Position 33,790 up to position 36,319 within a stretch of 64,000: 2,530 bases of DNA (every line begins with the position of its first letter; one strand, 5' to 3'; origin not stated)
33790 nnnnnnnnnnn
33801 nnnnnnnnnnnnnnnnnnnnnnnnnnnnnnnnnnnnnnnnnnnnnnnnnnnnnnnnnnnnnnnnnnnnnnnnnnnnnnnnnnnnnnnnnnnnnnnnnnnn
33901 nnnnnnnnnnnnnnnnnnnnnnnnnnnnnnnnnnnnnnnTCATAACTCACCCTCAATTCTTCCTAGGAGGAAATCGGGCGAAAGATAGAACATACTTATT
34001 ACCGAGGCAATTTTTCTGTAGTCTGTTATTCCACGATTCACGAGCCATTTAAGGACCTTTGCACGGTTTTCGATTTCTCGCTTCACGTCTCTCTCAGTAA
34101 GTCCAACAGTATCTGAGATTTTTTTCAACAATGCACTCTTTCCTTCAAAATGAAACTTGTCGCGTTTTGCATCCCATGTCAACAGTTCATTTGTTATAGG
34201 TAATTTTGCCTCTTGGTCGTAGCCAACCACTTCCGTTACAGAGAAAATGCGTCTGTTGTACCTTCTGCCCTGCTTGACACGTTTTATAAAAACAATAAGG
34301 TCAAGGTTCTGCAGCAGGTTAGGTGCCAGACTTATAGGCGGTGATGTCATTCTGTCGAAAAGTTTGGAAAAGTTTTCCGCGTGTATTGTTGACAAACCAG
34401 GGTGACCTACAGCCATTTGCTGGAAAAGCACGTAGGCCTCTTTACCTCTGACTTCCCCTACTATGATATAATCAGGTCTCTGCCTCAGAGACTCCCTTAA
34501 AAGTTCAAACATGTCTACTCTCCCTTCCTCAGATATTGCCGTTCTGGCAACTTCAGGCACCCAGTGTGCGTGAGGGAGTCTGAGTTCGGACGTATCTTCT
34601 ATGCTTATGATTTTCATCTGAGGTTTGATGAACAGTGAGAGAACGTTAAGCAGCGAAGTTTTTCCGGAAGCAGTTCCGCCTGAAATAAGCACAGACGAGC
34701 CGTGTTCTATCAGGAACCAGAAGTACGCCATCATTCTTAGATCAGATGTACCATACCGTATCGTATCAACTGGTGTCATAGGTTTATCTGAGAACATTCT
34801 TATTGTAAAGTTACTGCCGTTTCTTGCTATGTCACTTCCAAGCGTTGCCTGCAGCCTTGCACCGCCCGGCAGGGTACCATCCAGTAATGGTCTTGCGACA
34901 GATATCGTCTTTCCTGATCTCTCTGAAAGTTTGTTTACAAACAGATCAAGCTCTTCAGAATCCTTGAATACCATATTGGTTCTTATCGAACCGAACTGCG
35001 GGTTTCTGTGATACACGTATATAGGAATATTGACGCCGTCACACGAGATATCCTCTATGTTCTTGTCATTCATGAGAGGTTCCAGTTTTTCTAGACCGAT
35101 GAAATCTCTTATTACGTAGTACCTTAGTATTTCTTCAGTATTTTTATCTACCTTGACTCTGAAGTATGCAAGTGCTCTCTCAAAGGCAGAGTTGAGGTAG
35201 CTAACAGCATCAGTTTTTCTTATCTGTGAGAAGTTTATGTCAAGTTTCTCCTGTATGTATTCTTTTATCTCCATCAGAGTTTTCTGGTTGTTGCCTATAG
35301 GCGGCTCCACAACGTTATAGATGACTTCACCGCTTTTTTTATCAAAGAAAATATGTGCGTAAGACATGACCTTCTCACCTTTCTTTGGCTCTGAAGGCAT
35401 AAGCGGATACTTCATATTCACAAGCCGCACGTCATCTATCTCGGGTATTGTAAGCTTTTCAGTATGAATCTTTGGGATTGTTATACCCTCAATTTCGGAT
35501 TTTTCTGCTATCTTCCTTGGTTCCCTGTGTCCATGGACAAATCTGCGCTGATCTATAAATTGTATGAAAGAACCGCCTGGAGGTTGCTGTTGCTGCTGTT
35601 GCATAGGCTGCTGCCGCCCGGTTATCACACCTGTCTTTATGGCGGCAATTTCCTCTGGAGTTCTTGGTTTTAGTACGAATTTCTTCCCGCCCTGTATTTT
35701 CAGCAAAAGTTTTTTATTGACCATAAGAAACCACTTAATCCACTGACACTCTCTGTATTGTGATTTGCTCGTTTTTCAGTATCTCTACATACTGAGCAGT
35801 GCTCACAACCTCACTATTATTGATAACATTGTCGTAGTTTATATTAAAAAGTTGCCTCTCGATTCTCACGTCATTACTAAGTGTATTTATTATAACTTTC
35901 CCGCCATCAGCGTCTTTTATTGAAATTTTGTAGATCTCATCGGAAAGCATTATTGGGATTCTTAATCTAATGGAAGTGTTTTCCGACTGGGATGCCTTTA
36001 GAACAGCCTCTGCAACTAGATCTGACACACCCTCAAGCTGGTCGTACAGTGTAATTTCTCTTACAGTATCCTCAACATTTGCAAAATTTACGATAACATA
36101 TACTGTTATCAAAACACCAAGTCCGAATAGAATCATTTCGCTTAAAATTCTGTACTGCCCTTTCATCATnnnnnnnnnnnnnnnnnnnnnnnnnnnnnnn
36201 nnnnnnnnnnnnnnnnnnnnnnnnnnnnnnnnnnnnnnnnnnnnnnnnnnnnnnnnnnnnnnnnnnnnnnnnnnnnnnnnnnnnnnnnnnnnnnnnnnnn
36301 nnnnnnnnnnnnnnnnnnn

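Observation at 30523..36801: Epd/Tad-like type IV pilus operon with split platform protein, four prepilins and a poly-glutamine ATPase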

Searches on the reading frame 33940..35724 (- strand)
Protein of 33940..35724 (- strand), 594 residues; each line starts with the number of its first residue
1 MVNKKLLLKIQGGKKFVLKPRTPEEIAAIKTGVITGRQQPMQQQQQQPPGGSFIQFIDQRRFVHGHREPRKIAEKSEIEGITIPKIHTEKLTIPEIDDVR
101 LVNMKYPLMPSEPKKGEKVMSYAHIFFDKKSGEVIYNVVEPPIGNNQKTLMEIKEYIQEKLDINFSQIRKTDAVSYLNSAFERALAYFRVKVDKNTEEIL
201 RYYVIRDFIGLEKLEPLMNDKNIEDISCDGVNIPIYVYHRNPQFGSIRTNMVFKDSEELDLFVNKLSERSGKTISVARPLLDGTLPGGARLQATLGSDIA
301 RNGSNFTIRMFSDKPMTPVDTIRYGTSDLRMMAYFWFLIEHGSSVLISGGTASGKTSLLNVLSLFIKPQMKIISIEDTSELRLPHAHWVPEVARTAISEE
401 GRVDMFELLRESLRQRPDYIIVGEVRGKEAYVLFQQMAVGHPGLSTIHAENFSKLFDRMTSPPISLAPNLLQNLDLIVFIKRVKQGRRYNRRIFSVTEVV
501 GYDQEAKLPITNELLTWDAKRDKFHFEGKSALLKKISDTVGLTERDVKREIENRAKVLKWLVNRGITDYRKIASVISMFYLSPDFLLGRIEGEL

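Call 3: search_protein_families(library=pfam, proteins=[window:33940-35724:-], max_evalue=0.1)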
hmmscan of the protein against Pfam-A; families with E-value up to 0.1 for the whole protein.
window:33940-35724:- (594 aa): 6 families
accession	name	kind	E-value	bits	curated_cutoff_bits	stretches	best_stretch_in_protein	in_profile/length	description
PF00437.27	T2SSE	-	2e-30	106.1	24.9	1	282-463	74-259/370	Type II/IV secretion system protein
PF23989.1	PilB3_C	-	1.7e-07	31.7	27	1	528-591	8-71/83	PilB3-like, C-terminal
PF00005.33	ABC_tran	-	0.0016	19.5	25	1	338-379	7-48/137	ABC transporter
PF13521.12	AAA_28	-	0.023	15.4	27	1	345-402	2-41/164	AAA domain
PF20720.3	nSTAND3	-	0.041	14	27.2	0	341-381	16-57/155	Novel STAND NTPase 3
PF13191.12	AAA_16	-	0.071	14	32.6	0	342-398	24-80/167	AAA ATPase domain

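Call 4: search_protein_families(library=ncbifam, proteins=[window:33940-35724:-], max_evalue=0.1)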
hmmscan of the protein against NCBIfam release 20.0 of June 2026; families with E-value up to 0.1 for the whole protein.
window:33940-35724:- (594 aa): 33 families (the best 25 are shown)
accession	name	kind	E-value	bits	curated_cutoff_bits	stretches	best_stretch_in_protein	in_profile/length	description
NF058587.1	archaellum_moto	equivalog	2.7e-121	405.9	550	1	134-580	52-518/527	archaellum flagellar ATPase motor FlaI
NF053672.1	bindosome_BasE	exception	2.3e-65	221.3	1000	1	125-582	53-510/512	bindosome assembly system ATPase subunit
TIGR03819.1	heli_sec_ATPase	hypoth_equivalog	1.1e-46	159.6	373.15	1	202-488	43-333/340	TadA family conjugal transfer-associated ATPase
TIGR02788.1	VirB11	equivalog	1.3e-35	123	249.95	2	333-460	135-263/308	P-type DNA transfer ATPase VirB11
TIGR02782.1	TrbB_P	equivalog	7.6e-30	104.2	304.55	1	258-503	53-297/303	P-type conjugative transfer ATPase TrbB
NF010475.0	PRK13900.1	equivalog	8.9e-25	87.4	389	1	339-493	157-322/333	type IV secretion system ATPase VirB11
NF010469.0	PRK13894.1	subfamily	1e-24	87.5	508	1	265-504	73-312/320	conjugal transfer ATPase TrbB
NF010407.0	PRK13833.1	subfamily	5.3e-22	78.6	499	1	274-497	77-301/323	conjugal transfer protein TrbB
NF010425.0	PRK13851.1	equivalog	1.5e-21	76.7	461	1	343-459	163-280/344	type IV secretion system protein VirB11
NF041000.1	ATPase_ComGA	equivalog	3.3e-17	62.4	300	1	345-480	131-262/267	competence type IV pilus ATPase ComGA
NF007755.0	PRK10436.1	equivalog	4.9e-13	48.5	617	1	302-461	180-334/465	type II secretion system protein GspE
TIGR02538.1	type_IV_pilB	equivalog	2.3e-12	46.3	675.65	1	344-461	318-431/564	type IV-A pilus assembly ATPase PilB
TIGR02533.1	type_II_gspE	equivalog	2.5e-12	46.2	630.25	1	342-458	243-355/486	type II secretion system ATPase GspE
TIGR02525.1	plasmid_TraJ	equivalog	1.7e-10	40.4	368.3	1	345-480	152-295/372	plasmid transfer ATPase TraJ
TIGR01420.1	pilT_fam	subfamily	1.9e-10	40.5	319.1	1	344-459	124-239/343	PilT/PilU family type 4a pilus ATPase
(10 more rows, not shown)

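Call 6: find_encoding_contigs(protein=window:33940-35724:-, flank=10000, max_places=6)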
Protein window:33940-35724:- (594 aa): no gene with exactly this product is on record in the collection.

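Call 29: search_solved_structures(query=window:33943-35724:-, max_evalue=1e-10)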
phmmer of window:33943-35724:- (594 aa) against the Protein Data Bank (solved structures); distinct sequences matched with E-value up to 1e-10: 9.
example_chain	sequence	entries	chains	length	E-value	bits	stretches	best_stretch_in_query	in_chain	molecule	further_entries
2oap_1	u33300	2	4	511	1.8e-111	376.6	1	134-591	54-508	Type II secretion system protein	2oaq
4ii7_A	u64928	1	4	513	2.3e-82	280.6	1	122-572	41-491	FlaI ATPase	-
4ihq_A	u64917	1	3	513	1.4e-81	277.9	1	122-572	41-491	FlaI ATPase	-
8rkd_E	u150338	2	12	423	2.2e-38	135.3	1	184-522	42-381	Pilus assembly ATPase CpaF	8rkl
8rjf_A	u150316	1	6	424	2.2e-38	135.3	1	184-522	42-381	Pilus assembly ATPase CpaF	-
9e24_A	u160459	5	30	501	3.6e-38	134.6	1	184-522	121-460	CpaF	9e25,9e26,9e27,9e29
6bge_A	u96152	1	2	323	2.6e-18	69.1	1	220-463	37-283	VirB11-like protein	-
1g6o_A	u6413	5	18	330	2.7e-18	69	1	220-463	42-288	CAG-ALPHA | virB11 homolog | Cag-alfa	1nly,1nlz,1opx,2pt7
2gza_A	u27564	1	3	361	5.6e-13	51.5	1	298-460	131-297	Type IV secretion system protein VirB11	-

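Call 41: search_protein_representatives(protein=window:33943-35427:-)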
Query: 495 residues. Proteins with E-value up to 0.001 (for the whole library): 22756; up to 1e-10: 8658; up to 1e-30: 1921. The best 150 are listed.
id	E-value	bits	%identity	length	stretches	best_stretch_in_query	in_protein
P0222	4.2e-218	741.1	66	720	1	4-493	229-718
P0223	2.5e-214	728.7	64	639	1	2-491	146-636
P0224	3.6e-203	691.9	62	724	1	3-480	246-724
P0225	6.2e-174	595.5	55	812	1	2-491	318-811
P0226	4.6e-171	586.1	51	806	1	3-493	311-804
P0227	2.7e-166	570.3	51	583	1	5-491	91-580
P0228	2.9e-166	570.2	50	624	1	1-492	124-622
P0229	6.4e-166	569.1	54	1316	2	3-279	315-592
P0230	1.3e-164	564.8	51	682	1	4-492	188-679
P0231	2.8e-158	543.9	54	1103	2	207-488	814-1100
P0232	9.4e-156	535.6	50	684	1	3-489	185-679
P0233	1.3e-155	535.1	52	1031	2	3-341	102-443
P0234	4.6e-154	530.0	49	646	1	3-488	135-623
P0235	2.4e-151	521.0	49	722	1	3-489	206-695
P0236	3.5e-150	517.2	49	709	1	15-487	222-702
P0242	5.7e-142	490.1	46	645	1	3-491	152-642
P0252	6.8e-124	430.5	44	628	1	22-495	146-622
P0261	5.0e-119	414.5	40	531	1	25-490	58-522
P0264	1.8e-117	409.4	42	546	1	28-490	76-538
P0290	7.4e-112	390.8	43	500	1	23-489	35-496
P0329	3.0e-105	369.1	37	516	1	30-494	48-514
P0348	1.3e-101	357.1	38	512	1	22-488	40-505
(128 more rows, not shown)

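Call 42: list_cluster_members(proteins=[P0225, P0227, P0234, P0242, P0252, P0261, P0264, P0290, P0329, P0348])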
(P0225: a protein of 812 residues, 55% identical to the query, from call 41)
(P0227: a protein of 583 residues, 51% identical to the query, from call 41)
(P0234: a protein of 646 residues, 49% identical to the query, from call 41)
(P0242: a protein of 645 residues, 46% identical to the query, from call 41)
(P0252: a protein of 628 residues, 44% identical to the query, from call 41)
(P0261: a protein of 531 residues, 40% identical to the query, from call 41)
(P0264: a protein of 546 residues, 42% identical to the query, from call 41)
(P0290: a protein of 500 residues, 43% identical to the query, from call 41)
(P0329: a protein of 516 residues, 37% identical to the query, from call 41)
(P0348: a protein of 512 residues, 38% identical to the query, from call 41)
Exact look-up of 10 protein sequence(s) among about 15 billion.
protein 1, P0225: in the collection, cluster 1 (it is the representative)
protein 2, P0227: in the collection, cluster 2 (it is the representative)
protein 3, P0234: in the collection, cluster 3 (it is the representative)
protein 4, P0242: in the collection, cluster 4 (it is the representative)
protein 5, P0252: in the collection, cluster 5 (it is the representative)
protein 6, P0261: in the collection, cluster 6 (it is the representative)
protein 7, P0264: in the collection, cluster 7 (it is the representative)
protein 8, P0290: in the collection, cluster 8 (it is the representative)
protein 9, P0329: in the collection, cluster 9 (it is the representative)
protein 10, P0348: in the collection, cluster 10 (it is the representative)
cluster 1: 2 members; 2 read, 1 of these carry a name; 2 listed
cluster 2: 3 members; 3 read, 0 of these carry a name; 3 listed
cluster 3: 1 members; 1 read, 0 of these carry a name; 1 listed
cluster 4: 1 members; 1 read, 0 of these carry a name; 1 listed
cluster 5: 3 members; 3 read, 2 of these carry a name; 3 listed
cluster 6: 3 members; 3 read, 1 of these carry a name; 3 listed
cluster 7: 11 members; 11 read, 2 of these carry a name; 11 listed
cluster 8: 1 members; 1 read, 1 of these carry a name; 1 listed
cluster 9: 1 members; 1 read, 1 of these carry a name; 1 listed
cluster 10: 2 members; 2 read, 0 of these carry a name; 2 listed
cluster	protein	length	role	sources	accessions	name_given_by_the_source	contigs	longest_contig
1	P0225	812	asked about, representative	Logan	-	-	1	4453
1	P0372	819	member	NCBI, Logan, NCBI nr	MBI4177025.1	MAG: Flp pilus assembly complex ATPase component TadA [Candidatus Aenigmarchaeota ... | Flp pilus assembly complex ATPase component TadA [Candidatus Aenigmarchaeota archaeon]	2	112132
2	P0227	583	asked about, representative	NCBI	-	-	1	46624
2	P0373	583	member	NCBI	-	-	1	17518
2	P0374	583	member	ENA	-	-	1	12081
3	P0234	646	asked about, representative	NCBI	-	-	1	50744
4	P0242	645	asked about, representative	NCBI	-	-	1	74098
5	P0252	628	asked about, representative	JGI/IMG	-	flagellar protein FlaI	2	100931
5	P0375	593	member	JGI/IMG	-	flagellar protein FlaI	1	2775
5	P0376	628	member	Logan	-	-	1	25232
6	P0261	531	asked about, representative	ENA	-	-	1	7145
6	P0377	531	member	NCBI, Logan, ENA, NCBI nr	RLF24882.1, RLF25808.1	MAG: hypothetical protein DRN15_01205 [Thermoprotei archaeon]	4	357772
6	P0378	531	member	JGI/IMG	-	-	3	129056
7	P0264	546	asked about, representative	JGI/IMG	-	-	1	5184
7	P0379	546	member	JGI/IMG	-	flagellar protein FlaI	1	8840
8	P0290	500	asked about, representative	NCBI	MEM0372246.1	MAG: type II/IV secretion system ATPase subunit [archaeon]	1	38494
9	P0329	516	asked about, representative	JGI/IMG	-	flagellar protein FlaI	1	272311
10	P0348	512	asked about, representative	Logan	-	-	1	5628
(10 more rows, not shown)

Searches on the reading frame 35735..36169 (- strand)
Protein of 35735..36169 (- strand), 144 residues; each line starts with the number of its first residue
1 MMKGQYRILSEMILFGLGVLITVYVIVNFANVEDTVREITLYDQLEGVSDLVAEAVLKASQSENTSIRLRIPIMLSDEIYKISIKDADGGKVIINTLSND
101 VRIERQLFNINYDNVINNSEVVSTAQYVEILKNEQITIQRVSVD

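Call 3: search_protein_families(library=pfam, proteins=[window:35735-36169:-], max_evalue=0.1)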
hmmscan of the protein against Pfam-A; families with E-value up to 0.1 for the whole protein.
window:35735-36169:- (144 aa): 1 family
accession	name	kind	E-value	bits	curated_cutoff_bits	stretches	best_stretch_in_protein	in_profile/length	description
PF23928.1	DUF7266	-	0.0051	17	27.6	1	17-108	18-111/145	Family of unknown function (DUF7266)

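Call 4: search_protein_families(library=ncbifam, proteins=[window:35735-36169:-], max_evalue=0.1)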
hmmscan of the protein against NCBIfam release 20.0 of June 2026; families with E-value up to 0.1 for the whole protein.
window:35735-36169:- (144 aa): 0 families
